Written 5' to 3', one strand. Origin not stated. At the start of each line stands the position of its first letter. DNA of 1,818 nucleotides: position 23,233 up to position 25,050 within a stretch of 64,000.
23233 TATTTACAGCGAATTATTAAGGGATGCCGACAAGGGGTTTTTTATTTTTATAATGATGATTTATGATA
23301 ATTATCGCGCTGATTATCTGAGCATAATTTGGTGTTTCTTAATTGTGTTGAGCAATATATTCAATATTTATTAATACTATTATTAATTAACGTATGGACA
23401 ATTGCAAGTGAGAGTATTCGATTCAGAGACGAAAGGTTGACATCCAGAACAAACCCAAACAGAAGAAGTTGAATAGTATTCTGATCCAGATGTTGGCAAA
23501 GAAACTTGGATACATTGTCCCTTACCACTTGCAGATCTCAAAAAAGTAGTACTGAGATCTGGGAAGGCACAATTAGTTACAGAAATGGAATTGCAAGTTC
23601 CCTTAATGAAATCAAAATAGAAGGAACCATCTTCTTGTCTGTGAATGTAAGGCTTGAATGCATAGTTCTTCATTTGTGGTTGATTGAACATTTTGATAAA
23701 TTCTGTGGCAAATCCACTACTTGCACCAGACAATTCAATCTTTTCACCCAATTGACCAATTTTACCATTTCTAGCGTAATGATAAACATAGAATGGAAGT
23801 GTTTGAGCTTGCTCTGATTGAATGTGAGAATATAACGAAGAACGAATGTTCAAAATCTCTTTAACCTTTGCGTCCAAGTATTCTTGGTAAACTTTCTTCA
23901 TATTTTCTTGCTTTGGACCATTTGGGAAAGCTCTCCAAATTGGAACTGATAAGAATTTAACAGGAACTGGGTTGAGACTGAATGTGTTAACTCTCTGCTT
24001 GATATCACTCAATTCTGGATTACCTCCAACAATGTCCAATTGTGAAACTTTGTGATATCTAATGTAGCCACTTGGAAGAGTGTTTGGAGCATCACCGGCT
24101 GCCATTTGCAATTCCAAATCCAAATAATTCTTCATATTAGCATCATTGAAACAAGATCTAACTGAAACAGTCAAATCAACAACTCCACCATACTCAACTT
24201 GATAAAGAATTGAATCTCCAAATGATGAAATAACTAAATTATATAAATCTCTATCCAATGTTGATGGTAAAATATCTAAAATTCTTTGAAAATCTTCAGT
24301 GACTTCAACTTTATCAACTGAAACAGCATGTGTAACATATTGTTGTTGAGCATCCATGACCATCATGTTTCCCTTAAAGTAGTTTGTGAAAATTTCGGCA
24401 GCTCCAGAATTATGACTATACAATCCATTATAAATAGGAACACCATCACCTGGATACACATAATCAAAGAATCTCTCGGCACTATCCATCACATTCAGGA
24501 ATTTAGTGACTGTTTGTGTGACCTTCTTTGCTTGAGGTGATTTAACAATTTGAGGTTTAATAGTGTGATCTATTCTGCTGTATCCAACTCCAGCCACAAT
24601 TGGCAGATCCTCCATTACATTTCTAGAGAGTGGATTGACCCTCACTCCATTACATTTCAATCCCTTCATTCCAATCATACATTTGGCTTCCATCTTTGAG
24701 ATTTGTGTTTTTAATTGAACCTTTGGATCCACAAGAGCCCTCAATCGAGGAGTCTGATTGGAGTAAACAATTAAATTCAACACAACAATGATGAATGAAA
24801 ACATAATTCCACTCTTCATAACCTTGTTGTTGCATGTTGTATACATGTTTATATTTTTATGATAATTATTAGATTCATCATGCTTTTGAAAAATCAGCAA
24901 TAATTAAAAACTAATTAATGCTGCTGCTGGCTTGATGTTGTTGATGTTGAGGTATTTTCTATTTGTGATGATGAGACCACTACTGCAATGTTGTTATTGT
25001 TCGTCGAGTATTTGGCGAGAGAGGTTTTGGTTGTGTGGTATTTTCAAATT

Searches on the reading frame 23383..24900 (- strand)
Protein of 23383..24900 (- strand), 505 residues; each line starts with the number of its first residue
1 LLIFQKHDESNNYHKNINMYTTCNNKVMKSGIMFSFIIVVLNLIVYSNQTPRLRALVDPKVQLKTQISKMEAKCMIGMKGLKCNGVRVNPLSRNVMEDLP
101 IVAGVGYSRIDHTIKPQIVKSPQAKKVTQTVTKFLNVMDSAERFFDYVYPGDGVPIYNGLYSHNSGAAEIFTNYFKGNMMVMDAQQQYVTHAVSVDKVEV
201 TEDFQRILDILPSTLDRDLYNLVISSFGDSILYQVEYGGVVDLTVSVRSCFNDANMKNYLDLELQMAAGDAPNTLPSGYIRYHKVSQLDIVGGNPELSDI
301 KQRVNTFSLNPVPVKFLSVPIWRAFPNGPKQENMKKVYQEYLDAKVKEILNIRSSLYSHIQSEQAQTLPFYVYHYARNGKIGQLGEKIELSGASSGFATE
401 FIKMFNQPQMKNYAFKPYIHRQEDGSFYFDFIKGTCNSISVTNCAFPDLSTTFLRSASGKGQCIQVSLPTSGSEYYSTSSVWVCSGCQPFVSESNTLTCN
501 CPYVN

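Call 7: search_protein_families(library=pfam, proteins=[window:23383-24900:-])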
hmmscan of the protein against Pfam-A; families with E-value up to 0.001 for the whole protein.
window:23383-24900:- (505 aa): 1 family
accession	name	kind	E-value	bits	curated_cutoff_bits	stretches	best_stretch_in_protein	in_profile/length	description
PF01823.24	MACPF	-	2e-07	31.8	21.5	1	190-341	32-214/214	MAC/Perforin domain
